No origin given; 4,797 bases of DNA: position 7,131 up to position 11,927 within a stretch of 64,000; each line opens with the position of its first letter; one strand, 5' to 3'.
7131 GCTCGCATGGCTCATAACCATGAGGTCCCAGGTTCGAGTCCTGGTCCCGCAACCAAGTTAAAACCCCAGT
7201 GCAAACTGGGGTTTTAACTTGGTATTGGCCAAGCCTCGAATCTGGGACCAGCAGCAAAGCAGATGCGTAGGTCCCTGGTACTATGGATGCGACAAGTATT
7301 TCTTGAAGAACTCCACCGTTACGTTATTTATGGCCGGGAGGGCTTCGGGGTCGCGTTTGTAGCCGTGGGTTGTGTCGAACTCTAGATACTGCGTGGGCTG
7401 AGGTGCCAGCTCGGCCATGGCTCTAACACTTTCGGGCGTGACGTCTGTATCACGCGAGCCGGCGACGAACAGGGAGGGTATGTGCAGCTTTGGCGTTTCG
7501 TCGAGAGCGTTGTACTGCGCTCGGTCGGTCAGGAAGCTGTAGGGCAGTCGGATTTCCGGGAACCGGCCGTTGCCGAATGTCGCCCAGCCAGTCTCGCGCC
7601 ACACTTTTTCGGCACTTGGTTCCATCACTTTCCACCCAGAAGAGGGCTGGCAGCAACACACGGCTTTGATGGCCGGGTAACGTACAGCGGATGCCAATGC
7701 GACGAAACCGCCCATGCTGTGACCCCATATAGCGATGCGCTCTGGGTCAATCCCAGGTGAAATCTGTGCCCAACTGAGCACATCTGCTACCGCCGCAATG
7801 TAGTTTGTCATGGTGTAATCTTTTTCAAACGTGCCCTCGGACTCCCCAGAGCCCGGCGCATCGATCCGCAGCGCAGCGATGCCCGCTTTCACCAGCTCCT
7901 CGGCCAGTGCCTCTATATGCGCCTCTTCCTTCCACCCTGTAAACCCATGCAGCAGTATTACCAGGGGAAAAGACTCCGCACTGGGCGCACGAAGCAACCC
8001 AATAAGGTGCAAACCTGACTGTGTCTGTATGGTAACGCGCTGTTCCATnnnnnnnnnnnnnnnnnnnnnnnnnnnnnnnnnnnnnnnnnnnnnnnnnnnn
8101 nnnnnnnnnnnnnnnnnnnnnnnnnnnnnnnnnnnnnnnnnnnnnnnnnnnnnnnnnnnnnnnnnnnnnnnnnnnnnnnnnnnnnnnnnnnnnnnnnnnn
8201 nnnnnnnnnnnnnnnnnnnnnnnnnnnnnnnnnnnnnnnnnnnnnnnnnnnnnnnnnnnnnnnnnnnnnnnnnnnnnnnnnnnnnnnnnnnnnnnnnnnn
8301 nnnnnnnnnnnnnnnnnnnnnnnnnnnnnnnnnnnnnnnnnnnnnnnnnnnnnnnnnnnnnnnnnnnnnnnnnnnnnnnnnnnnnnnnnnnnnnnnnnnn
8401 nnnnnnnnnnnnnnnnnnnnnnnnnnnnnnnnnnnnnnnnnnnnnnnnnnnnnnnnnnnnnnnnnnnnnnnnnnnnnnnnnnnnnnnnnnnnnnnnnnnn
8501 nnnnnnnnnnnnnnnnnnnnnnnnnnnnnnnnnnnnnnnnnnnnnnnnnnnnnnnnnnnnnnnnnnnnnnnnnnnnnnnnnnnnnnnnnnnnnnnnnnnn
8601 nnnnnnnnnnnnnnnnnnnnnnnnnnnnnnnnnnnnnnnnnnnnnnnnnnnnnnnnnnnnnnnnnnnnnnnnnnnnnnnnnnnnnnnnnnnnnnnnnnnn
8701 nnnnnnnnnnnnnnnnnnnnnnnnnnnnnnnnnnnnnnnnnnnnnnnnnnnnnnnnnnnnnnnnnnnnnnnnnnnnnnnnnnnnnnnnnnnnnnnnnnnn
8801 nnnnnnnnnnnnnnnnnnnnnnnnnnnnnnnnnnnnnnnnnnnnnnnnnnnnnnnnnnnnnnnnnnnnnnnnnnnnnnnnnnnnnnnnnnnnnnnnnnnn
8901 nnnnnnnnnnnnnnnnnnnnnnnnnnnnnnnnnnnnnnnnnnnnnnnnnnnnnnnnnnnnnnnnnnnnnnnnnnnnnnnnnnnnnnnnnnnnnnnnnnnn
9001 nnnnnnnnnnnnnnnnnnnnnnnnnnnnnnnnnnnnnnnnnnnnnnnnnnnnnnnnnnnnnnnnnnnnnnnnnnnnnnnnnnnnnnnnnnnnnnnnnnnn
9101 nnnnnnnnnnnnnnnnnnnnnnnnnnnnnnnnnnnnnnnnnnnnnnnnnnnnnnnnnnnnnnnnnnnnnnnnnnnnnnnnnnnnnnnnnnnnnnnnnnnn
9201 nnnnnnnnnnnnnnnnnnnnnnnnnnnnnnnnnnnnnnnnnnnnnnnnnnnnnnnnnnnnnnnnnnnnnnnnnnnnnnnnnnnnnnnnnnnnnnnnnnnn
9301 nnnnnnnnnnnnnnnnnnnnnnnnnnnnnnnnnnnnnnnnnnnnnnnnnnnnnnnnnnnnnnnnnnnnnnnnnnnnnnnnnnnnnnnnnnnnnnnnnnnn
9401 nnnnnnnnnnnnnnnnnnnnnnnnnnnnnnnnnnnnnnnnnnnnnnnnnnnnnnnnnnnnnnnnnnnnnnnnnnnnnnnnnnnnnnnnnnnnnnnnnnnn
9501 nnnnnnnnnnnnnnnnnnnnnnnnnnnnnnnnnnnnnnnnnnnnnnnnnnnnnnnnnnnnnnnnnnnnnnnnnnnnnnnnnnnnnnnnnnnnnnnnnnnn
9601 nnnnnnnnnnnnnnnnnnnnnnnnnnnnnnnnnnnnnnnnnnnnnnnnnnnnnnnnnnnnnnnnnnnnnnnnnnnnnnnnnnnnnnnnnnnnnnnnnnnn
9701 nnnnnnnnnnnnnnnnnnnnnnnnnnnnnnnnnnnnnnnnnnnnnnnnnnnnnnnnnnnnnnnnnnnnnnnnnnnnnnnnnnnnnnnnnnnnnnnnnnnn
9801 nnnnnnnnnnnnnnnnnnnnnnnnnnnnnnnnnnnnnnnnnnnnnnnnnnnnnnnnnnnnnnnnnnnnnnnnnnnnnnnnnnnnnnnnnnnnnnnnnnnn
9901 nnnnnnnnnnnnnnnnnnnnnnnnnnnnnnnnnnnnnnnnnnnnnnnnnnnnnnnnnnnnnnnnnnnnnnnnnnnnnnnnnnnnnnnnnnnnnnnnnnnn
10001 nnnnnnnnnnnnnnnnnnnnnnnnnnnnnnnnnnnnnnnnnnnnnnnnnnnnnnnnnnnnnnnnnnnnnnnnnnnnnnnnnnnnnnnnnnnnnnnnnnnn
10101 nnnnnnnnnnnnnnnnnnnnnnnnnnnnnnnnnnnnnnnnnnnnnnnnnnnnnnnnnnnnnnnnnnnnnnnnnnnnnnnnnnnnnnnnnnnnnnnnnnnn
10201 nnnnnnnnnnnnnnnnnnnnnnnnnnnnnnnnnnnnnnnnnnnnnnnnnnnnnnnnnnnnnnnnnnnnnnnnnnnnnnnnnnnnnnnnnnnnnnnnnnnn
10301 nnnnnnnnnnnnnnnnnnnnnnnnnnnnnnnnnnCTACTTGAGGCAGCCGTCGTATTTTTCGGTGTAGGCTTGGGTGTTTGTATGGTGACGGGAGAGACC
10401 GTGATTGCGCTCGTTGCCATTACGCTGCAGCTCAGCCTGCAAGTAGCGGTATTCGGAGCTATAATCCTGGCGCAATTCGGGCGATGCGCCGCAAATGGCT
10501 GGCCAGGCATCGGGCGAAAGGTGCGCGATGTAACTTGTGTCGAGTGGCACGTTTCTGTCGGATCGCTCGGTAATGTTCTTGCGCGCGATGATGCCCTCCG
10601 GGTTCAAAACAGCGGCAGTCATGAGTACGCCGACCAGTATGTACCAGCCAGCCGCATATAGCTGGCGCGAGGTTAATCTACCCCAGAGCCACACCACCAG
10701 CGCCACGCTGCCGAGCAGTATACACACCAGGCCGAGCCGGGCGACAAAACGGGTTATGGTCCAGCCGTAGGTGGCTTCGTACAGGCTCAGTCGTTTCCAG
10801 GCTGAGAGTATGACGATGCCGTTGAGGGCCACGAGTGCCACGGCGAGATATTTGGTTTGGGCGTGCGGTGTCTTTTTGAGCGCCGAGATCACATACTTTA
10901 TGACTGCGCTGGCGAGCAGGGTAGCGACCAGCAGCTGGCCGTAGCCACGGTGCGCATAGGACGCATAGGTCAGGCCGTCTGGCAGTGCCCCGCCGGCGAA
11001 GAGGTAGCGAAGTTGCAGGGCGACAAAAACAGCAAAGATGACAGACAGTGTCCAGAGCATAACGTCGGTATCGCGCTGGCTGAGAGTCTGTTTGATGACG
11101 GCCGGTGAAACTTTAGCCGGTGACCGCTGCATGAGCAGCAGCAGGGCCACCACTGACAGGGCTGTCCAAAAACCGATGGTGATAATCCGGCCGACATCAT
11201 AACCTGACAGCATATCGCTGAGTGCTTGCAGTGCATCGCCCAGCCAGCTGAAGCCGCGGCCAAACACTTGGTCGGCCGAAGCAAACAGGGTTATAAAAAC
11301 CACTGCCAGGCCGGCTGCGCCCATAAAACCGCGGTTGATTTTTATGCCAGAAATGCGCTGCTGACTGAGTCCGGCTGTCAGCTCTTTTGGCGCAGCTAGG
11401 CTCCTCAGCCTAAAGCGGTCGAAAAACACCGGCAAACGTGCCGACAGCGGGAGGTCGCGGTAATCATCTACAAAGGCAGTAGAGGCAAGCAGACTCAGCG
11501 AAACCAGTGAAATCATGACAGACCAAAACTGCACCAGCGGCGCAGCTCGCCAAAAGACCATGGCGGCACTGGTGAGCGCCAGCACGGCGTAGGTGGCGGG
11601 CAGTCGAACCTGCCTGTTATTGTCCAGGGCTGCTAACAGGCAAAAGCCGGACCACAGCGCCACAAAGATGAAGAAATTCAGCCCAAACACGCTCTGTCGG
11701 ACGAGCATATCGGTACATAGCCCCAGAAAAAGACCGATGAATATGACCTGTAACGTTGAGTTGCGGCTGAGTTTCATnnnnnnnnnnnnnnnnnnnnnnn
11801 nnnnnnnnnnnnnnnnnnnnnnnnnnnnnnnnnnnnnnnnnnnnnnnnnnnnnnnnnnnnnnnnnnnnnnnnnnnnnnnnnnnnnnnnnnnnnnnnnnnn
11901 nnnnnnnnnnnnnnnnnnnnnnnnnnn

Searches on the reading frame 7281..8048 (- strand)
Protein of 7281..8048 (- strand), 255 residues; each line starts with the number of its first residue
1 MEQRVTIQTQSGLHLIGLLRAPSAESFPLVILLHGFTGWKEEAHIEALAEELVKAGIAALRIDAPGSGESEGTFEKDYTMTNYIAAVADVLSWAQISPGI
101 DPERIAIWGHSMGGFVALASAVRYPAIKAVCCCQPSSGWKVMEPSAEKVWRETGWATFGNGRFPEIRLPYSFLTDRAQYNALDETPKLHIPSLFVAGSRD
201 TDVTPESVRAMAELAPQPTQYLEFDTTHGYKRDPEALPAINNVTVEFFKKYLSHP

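Call 42: search_protein_families(library=pfam, proteins=[window:7281-8048:-], max_evalue=0.0001)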
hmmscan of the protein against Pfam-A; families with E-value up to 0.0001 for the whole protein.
window:7281-8048:- (255 aa): 13 families
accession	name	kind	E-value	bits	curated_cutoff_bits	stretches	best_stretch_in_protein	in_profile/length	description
PF12146.15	Hydrolase_4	-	2.8e-17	63.3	27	1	29-149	6-125/239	Serine aminopeptidase, S33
PF00561.26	Abhydrolase_1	-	7.8e-17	62.2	25.8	1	28-150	1-116/245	alpha/beta hydrolase fold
PF12697.13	Abhydrolase_6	-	2.4e-14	55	26.3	1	30-230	1-162/217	Alpha/beta hydrolase family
PF00326.27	Peptidase_S9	-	1.9e-11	44.3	22.6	1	52-252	10-210/213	Prolyl oligopeptidase family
PF00756.26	Esterase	-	2e-11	44.6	22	1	23-131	20-143/251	Putative esterase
PF02129.25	Peptidase_S15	-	3.9e-11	43.6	23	1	46-140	40-133/262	X-Pro dipeptidyl-peptidase (S15 family)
PF12740.14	PETase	-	2.5e-07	30.8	28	1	30-135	57-157/263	PET hydrolase-like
PF01738.24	DLH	-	8.9e-07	29.1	21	1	18-132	4-126/217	Dienelactone hydrolase family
PF20408.4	Abhydrolase_11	-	1.9e-06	28.2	27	0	29-132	4-104/193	Alpha/beta hydrolase domain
PF05057.20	DUF676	-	2.2e-05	24.5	20.3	1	29-128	7-102/217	Putative serine esterase (DUF676)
PF02230.22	Abhydrolase_2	-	4.6e-05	23.8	23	0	94-145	96-145/217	Phospholipase/Carboxylesterase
PF05448.18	AXE1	-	5.5e-05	22.5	21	0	93-135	166-208/321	Acetyl xylan esterase (AXE1)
PF03959.19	FSH1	-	7.6e-05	22.9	21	0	175-228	146-199/211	Serine hydrolase (FSH1)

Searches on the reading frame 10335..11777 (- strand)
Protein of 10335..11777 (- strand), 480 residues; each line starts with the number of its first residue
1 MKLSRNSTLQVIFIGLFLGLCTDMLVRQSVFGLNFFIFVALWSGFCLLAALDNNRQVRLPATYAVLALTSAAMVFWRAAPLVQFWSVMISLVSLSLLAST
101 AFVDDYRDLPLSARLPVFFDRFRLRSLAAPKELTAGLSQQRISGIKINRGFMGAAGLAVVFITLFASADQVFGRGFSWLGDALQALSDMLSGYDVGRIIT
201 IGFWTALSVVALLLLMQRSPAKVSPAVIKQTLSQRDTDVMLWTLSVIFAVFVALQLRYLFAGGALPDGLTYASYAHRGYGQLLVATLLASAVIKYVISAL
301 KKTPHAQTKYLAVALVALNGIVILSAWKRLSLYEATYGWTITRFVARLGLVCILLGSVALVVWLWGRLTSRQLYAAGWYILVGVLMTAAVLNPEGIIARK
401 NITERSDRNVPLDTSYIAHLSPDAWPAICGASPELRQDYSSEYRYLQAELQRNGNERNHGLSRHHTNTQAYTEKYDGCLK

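Call 75: search_protein_families(library=pfam, proteins=[window:10335-11777:-], max_evalue=0.0001)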
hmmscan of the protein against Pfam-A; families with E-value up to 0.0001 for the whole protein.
window:10335-11777:- (480 aa): 1 family
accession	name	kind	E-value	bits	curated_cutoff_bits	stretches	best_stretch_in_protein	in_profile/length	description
PF13687.11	DUF4153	-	3.5e-48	165.1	27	1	66-428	3-370/373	Domain of unknown function (DUF4153)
